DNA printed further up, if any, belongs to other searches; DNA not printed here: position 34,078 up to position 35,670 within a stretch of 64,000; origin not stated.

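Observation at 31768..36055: Minimal TOMM/LAP-type RiPP gene cluster (precursors - YcaO - SagB dehydrogenase - ABC-F) in a reduced-genome, CPR-like background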

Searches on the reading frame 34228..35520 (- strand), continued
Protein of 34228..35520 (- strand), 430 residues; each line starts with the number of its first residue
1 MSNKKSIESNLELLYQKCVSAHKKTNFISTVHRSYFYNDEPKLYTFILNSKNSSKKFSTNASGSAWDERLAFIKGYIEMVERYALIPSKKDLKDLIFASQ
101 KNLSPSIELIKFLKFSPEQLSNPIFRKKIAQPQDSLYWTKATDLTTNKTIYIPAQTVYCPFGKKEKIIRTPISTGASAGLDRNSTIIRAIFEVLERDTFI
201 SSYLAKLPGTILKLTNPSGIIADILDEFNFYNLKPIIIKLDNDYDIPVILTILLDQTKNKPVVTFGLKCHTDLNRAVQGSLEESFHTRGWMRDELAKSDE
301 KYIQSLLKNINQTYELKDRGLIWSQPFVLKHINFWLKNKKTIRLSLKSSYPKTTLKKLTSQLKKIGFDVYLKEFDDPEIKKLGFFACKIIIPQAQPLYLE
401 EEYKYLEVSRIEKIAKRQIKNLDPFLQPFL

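Call 51: fold_search(model_id=the predicted structure, library=pdb)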
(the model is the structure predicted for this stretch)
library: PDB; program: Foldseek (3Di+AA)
matches with E <= 10: 505; with E <= 0.001: 41
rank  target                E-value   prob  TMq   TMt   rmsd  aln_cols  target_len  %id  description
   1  6peu_B                6.7e-22  1.00  0.70  0.77   5.0       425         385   17  Structure of YcaO enzyme from Methanocaldococcus jannaschii in complex with peptide (released 2019-11-06)
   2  6peu_C                9.9e-22  1.00  0.69  0.77   5.2       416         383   18  Structure of YcaO enzyme from Methanocaldococcus jannaschii in complex with peptide (released 2019-11-06)
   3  6peu_A                1.3e-21  1.00  0.71  0.79   4.5       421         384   17  Structure of YcaO enzyme from Methanocaldococcus jannaschii in complex with peptide (released 2019-11-06)
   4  6peu_D                3.4e-21  1.00  0.72  0.80   4.5       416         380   18  Structure of YcaO enzyme from Methanocaldococcus jannaschii in complex with peptide (released 2019-11-06)
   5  6pe3                  7.8e-21  1.00  0.70  0.80   3.8       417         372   17  Structure of YcaO enzyme from Methanocaldococcus jannaschii in complex with ATP (released 2020-01-08)
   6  4v1v_A                7.7e-20  1.00  0.77  0.46   4.4       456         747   16  Heterocyclase in complex with substrate and Cofactor (released 2015-01-14)
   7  4v1u_B                2.8e-19  1.00  0.77  0.46   4.3       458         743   16  Heterocyclase in complex with substrate and Cofactor (released 2015-01-14)
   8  4v1u_A                3.1e-19  1.00  0.78  0.47   4.3       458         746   16  Heterocyclase in complex with substrate and Cofactor (released 2015-01-14)
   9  4v1v_B                4.8e-19  1.00  0.76  0.46   4.7       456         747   16  Heterocyclase in complex with substrate and Cofactor (released 2015-01-14)
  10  4v1t_A                1.2e-18  1.00  0.77  0.46   4.8       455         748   16  Heterocyclase in complex with substrate and Cofactor (released 2015-01-14)
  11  4v1t_B                2.3e-18  1.00  0.67  0.40   5.8       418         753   16  Heterocyclase in complex with substrate and Cofactor (released 2015-01-14)
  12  7u58_A                5.0e-18  1.00  0.68  0.47   5.4       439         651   17  YcaO-mediated ATP-dependent peptidase activity in ribosomal peptide biosynthesis (released 2022-11-02)
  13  6cib_A                6.3e-18  1.00  0.63  0.73   5.4       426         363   15  The structure of YcaO from Methanopyrus kandleri bound with AMPPCP and Mg2+ (released 2018-03-21)
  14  6ci7_F                7.4e-18  1.00  0.60  0.70   6.5       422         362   16  The structure of YcaO from Methanopyrus kandleri bound with AMPPCP and Mg2+ (released 2018-03-21)
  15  7u58_B                1.2e-17  1.00  0.71  0.49   4.7       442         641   16  YcaO-mediated ATP-dependent peptidase activity in ribosomal peptide biosynthesis (released 2022-11-02)
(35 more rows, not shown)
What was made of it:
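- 34228..35520 (-): Stand-alone YcaO cyclodehydratase (D protein), 430 aa, a single domain. Foldseek matches: M. jannaschii YcaO, the LynD YcaO domain and MusD (call 51).
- Closest known: Stand-alone YcaOs: bottromycin BotC/BotCD and the archaeal McrA-thioamidation YcaO. Same: The M. jannaschii enzyme is the best structural match by E-value (target-normalised TM 0.77-0.80, call 51).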

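Call 83: search_protein_families(library=ncbifam, proteins=[L018:7679-9322:+, L019:7674-9302:+], max_evalue=1e-70)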
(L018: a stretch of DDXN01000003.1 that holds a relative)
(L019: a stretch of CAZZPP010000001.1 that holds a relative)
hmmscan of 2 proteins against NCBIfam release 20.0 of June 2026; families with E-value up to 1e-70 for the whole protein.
L018:7679-9322:+ (547 aa): 12 families
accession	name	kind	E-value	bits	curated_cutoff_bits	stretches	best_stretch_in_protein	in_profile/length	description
NF000355.4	ribo_prot_ABC_F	equivalog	2.7e-122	409.2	380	1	131-540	81-494/499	ribosomal protection-like ABC-F family protein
NF043038.1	ABCF_CplR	exception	1e-90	305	780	0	180-538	96-462/544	ABC-F type ribosomal protection protein CplR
NF050005.1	ABC_ATPase_Uup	equivalog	6.7e-85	285.6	900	1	23-536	9-501/636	ATP-binding cassette ATPase Uup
NF000168.2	ABCF_Msr_all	exception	2.7e-84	283.5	680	0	178-538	99-471/487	Msr family ABC-F type ribosomal protection protein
NF008775.0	PRK11819.1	equivalog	1.1e-82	278.4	599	1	21-539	11-509/556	energy-dependent translational throttle protein EttA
TIGR03719.1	ABC_ABC_ChvD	subfamily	2e-82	277.6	806.75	1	21-539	9-507/552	energy-dependent translational throttle protein EttA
NF008358.0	PRK11147.1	equivalog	4e-80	269.8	936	1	23-535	9-500/635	ABC transporter ATP-binding protein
NF011646.0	PRK15064.1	equivalog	2.6e-79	267.1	762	0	145-537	124-500/530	ABC-F family ATPase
NF000169.2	ABCF_Sal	exception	4.1e-78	263.4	725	0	124-538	72-494/542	Sal family ABC-F type ribosomal protection protein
NF000171.1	ABCF_producer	exception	2.1e-77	260.8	800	1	28-538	14-527/541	TlrC/CarA/OleB/SrmB family ABC-F type ribosomal protection protein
NF000170.2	ABCF_Vga_all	exception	5.6e-76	256.1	725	1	27-539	13-447/521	Vga family ABC-F type ribosomal protection protein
NF007921.0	PRK10636.1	equivalog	6.6e-73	246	917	1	25-537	9-492/638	ABC transporter ATP-binding protein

L019:7674-9302:+ (542 aa): 8 families
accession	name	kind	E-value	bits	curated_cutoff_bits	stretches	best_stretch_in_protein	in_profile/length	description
NF000355.4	ribo_prot_ABC_F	equivalog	1.7e-115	386.7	380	1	23-535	11-494/499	ribosomal protection-like ABC-F family protein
TIGR03719.1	ABC_ABC_ChvD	subfamily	8.3e-81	272.2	806.75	1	22-533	13-506/552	energy-dependent translational throttle protein EttA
NF008775.0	PRK11819.1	equivalog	1.6e-80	271.3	599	1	23-533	16-508/556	energy-dependent translational throttle protein EttA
NF050005.1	ABC_ATPase_Uup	equivalog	5.3e-78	262.8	900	1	14-531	3-501/636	ATP-binding cassette ATPase Uup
NF000168.2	ABCF_Msr_all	exception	1.3e-75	254.9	680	0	168-533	94-471/487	Msr family ABC-F type ribosomal protection protein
NF000169.2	ABCF_Sal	exception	3.7e-75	253.6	725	0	139-534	92-495/542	Sal family ABC-F type ribosomal protection protein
NF000171.1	ABCF_producer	exception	5.6e-75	252.8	800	1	25-534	14-528/541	TlrC/CarA/OleB/SrmB family ABC-F type ribosomal protection protein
NF008358.0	PRK11147.1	equivalog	3.2e-73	247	936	1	14-531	3-501/635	ABC transporter ATP-binding protein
